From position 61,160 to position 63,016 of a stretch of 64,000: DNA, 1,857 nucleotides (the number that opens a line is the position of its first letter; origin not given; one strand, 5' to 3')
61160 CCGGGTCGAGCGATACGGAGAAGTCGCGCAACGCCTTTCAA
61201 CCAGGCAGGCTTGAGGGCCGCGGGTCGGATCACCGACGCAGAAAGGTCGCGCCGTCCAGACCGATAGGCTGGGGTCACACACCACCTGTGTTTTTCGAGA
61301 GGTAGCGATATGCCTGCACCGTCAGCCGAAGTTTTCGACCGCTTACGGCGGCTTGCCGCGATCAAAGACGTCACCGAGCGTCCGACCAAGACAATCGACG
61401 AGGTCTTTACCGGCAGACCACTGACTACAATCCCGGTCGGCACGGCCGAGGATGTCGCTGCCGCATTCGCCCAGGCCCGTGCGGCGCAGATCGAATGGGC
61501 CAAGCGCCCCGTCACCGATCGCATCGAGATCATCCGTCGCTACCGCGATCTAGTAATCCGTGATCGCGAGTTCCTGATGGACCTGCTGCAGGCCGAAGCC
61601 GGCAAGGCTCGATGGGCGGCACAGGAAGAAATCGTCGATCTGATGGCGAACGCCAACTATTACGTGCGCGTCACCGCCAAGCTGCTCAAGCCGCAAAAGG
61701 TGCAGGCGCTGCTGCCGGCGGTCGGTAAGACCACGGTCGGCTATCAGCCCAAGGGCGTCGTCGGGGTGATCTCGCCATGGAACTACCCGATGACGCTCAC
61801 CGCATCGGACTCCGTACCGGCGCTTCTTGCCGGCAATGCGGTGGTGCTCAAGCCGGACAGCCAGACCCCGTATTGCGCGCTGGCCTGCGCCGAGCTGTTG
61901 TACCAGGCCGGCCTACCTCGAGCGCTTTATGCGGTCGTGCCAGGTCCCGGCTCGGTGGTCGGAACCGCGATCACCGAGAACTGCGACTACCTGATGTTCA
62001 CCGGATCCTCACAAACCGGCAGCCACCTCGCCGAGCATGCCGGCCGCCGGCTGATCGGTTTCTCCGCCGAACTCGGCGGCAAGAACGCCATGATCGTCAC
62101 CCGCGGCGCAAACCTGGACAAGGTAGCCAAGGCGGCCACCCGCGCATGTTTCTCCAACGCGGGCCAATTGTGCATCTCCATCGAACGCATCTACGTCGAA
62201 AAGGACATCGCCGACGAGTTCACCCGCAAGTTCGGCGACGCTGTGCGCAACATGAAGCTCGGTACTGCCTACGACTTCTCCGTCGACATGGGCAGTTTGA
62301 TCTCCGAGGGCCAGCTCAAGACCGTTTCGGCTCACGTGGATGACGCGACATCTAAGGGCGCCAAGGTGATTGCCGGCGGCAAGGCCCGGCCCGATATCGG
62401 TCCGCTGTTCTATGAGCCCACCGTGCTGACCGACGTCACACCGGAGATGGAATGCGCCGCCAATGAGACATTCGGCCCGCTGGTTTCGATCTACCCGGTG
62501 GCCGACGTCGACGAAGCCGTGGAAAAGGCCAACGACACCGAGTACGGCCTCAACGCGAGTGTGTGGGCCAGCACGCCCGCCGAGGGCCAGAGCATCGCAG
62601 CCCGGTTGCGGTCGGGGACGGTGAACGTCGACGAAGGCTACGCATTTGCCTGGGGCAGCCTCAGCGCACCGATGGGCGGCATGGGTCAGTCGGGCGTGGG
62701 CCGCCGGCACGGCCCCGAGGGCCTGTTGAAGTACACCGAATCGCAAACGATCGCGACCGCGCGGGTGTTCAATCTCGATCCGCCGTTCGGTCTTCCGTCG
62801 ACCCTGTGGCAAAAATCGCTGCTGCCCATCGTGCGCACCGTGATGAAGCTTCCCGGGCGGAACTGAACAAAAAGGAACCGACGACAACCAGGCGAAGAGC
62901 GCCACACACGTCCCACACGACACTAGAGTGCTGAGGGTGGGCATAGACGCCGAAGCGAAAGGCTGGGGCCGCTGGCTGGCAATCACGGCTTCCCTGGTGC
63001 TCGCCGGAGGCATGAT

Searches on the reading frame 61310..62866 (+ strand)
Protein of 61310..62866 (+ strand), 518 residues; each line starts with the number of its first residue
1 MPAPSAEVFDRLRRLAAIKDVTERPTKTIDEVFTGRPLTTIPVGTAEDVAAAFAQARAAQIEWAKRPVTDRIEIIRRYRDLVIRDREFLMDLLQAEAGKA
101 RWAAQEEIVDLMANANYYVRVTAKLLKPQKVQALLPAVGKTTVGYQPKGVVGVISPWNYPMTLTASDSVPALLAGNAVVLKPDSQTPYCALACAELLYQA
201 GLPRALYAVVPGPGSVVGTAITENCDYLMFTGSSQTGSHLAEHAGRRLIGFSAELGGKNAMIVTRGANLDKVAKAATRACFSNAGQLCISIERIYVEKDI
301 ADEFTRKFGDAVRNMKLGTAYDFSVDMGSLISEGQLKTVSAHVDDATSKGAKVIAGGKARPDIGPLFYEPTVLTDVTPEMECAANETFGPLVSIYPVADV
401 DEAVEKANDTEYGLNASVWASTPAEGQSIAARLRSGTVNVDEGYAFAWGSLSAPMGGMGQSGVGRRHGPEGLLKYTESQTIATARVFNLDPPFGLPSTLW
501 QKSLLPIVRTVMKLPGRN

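Call 8: search_protein_families(library=pfam, proteins=[window:61310-62866:+], max_evalue=0.00001)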
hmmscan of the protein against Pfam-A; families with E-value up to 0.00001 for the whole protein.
window:61310-62866:+ (518 aa): 1 family
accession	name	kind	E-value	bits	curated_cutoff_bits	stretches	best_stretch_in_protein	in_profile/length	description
PF00171.27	Aldedh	-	1.3e-135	452.9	23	1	26-481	9-461/461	Aldehyde dehydrogenase family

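Call 36: search_protein_families(library=ncbifam, proteins=[window:61310-62866:+], max_evalue=1e-10)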
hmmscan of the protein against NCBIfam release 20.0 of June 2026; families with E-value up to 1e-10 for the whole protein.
window:61310-62866:+ (518 aa): 40 families (the best 25 are shown)
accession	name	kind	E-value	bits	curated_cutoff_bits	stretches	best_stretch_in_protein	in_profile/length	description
NF006916.0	PRK09407.1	equivalog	1.2e-250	832.6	521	1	3-516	12-525/526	succinic semialdehyde dehydrogenase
TIGR01780.1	SSADH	subfamily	1.2e-99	334.3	646.35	1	34-477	6-446/448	succinate-semialdehyde dehydrogenase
TIGR01804.1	BADH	equivalog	7.3e-94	314.9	668.6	1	20-477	9-465/467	betaine-aldehyde dehydrogenase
NF010000.0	PRK13473.1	subfamily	8.6e-90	301.6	615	1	26-481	18-470/475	aminobutyraldehyde dehydrogenase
NF009725.0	PRK13252.1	equivalog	5.5e-88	295.5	593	1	32-482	29-478/488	betaine-aldehyde dehydrogenase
TIGR03216.1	OH_muco_semi_DH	equivalog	5.7e-84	282.4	693.25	1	34-482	23-478/481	2-hydroxymuconic semialdehyde dehydrogenase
NF006915.0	PRK09406.1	equivalog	6.4e-84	282.4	730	1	33-481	9-454/457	NADP-dependent succinic semialdehyde dehydrogenase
NF052305.1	DioxValDhHalo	equivalog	2e-83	280.9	750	1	40-481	36-479/483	2,5-dioxovalerate dehydrogenase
NF007497.0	PRK10090.1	equivalog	3.6e-83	279.9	500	1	36-480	33-474/480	aldehyde dehydrogenase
TIGR02299.1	HpaE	equivalog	2.8e-81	273.6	638.35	1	33-485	24-478/488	5-carboxymethyl-2-hydroxymuconate semialdehyde dehydrogenase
NF045736.1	PaDhStyDRhodo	equivalog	3e-81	273.4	800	1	33-482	26-476/479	phenylacetaldehyde dehydrogenase StyD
NF008415.0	PRK11241.1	equivalog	3e-80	270.2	828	1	28-478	29-475/482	NADP-dependent succinate-semialdehyde dehydrogenase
NF040648.1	lactal_redase_Meth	equivalog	1.1e-79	268.6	650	1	30-466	16-445/463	lactaldehyde dehydrogenase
NF045735.1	PaDhStyDPseudo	equivalog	1.1e-78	265.1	850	1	31-484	24-482/483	phenylacetaldehyde dehydrogenase StyD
NF042989.1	AldDh_AldH_Clos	equivalog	1.4e-77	261.4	800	1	33-482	9-456/458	aldehyde dehydrogenase AldH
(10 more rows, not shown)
